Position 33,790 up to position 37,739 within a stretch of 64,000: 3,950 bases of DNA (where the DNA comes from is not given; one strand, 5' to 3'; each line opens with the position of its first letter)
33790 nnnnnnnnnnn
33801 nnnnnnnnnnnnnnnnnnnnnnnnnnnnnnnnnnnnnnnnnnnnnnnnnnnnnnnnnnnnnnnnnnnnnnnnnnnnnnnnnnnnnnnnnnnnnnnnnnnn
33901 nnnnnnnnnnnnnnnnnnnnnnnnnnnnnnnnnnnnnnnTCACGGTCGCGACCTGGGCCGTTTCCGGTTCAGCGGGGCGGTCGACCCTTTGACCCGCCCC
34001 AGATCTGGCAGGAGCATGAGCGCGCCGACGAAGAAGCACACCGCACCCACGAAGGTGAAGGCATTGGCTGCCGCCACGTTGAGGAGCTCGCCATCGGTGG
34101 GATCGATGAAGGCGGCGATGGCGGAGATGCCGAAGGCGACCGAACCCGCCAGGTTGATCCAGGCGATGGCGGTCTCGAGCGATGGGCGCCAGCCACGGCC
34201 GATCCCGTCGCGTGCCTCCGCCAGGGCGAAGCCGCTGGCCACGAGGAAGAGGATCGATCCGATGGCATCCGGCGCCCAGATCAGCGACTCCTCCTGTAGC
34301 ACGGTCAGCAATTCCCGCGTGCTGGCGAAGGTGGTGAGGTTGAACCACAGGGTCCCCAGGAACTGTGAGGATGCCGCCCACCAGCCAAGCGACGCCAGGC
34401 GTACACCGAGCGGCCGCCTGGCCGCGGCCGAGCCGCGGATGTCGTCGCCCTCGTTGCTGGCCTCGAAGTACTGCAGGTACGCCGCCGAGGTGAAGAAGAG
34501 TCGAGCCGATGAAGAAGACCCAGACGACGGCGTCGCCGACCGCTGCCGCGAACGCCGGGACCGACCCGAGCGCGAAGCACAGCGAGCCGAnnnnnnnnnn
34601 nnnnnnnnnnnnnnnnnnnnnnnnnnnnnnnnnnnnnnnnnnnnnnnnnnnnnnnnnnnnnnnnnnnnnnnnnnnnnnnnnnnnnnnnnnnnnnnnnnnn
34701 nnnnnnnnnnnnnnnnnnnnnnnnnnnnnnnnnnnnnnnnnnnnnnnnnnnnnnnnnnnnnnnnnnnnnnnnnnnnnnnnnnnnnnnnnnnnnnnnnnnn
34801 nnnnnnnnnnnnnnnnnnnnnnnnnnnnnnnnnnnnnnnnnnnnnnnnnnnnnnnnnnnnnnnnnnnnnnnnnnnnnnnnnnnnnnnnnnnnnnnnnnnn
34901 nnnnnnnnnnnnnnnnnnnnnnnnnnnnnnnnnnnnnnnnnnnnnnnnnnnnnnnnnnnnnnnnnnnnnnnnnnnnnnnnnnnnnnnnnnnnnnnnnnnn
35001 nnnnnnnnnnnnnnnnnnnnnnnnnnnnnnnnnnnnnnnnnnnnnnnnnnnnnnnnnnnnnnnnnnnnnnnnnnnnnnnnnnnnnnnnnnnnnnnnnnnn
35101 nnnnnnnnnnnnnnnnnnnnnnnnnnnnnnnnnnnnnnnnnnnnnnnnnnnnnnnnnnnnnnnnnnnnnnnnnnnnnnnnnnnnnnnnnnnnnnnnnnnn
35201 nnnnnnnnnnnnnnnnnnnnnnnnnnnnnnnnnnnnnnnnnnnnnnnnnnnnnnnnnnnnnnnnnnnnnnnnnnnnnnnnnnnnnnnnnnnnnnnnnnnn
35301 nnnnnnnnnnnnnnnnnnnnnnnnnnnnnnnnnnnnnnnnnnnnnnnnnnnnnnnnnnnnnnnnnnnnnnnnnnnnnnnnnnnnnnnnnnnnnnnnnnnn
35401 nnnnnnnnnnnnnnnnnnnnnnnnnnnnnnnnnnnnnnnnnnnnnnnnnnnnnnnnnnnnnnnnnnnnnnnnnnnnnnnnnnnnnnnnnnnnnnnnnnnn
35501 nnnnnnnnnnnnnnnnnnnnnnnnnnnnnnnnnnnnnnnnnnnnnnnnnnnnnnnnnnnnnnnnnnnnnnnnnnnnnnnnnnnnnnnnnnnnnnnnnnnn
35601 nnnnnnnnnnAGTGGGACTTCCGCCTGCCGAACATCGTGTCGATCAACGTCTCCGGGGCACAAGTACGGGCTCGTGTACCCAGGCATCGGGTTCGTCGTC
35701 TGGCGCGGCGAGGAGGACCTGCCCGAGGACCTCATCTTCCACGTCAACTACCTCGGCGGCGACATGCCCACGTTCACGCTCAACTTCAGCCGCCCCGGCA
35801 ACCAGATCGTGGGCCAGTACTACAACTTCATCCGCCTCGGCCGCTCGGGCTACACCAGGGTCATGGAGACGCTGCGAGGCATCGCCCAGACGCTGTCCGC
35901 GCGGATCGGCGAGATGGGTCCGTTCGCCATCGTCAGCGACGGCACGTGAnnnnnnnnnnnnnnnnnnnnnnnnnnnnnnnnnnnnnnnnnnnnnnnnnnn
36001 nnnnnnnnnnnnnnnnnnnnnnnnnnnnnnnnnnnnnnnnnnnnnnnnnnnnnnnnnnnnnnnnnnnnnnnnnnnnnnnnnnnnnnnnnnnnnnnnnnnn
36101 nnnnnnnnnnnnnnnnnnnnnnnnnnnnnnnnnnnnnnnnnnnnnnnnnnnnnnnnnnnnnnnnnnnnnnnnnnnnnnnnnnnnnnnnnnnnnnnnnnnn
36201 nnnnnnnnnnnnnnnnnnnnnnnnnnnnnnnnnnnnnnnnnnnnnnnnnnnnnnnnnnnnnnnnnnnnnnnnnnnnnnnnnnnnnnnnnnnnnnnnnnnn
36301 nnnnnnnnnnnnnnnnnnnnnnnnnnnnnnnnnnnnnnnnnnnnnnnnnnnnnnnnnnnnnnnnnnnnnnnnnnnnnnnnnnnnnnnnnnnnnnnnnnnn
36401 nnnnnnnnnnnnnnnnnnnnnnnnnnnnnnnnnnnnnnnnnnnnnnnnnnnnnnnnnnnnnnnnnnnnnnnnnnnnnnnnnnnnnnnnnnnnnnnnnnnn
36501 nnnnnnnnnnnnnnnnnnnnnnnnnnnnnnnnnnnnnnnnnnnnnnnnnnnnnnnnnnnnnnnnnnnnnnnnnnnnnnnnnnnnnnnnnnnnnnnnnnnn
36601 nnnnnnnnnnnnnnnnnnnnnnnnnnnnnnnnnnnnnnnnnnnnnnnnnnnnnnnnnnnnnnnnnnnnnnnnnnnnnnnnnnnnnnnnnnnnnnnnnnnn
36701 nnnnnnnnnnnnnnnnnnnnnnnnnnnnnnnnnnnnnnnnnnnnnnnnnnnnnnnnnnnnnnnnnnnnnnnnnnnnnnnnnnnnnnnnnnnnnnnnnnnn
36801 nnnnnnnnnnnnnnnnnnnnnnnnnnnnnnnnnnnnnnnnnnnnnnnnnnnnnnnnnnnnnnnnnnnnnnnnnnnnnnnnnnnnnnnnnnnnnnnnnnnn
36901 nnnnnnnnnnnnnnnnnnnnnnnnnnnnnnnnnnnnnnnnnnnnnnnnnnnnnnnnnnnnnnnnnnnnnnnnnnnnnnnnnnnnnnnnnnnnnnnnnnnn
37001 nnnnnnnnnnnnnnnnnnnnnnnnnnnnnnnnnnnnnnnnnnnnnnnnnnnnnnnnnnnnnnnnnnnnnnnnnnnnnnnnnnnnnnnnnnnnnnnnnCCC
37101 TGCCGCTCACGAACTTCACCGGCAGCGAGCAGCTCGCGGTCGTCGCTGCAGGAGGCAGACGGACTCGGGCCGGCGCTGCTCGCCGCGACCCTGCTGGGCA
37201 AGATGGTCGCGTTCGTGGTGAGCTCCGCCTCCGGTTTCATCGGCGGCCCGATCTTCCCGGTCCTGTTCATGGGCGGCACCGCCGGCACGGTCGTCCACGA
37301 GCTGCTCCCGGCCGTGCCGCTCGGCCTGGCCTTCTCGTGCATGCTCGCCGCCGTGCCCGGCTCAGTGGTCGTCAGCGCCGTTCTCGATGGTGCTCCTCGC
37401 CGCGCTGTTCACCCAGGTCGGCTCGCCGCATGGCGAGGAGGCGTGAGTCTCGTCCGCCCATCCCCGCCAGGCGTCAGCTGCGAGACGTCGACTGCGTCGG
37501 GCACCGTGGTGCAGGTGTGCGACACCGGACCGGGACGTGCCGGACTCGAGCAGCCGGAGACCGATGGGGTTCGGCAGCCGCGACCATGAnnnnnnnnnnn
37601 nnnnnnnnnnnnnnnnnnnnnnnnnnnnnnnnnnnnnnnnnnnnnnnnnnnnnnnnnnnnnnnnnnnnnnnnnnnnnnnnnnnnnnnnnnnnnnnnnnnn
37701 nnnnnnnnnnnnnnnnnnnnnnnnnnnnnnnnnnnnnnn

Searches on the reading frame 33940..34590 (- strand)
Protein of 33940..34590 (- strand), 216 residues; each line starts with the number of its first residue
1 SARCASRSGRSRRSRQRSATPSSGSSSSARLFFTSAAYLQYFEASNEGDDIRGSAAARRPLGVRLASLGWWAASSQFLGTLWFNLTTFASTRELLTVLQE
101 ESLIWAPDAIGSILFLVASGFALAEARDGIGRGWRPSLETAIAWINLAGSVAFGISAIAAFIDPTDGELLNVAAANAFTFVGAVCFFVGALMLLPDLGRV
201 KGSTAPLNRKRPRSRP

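Call 40: search_protein_families(library=pfam, proteins=[window:33940-34590:-], max_evalue=0.001)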
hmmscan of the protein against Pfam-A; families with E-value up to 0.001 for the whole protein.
window:33940-34590:- (216 aa): 1 family
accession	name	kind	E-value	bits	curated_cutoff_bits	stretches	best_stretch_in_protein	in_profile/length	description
PF14145.11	YrhK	-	3.2e-07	30.5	26.1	1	105-162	8-55/58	YrhK-like protein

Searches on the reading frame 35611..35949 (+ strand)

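Call 43: search_protein_families(library=pfam, proteins=[window:35611-35949:+], max_evalue=0.01)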
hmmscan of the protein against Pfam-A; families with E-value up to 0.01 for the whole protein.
window:35611-35949:+ (112 aa): 1 family
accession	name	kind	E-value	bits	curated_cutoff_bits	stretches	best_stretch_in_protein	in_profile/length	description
PF00282.25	Pyridoxal_deC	-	9.7e-18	64.5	27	1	15-110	263-364/375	Pyridoxal-dependent decarboxylase conserved domain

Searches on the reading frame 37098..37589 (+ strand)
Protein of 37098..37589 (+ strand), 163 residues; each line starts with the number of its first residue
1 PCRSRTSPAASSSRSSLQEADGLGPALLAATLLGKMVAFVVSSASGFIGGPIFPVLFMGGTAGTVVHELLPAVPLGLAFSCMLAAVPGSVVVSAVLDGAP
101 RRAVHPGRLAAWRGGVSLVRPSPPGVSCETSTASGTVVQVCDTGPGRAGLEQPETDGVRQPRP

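Call 43: search_protein_families(library=pfam, proteins=[window:37098-37589:+], max_evalue=0.01)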
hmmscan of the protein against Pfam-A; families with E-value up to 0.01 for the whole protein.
window:37098-37589:+ (163 aa): 1 family
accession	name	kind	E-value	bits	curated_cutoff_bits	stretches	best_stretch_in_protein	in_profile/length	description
PF00654.25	Voltage_CLC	-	1.2e-06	28.4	24.8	1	24-86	238-300/346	Voltage gated chloride channel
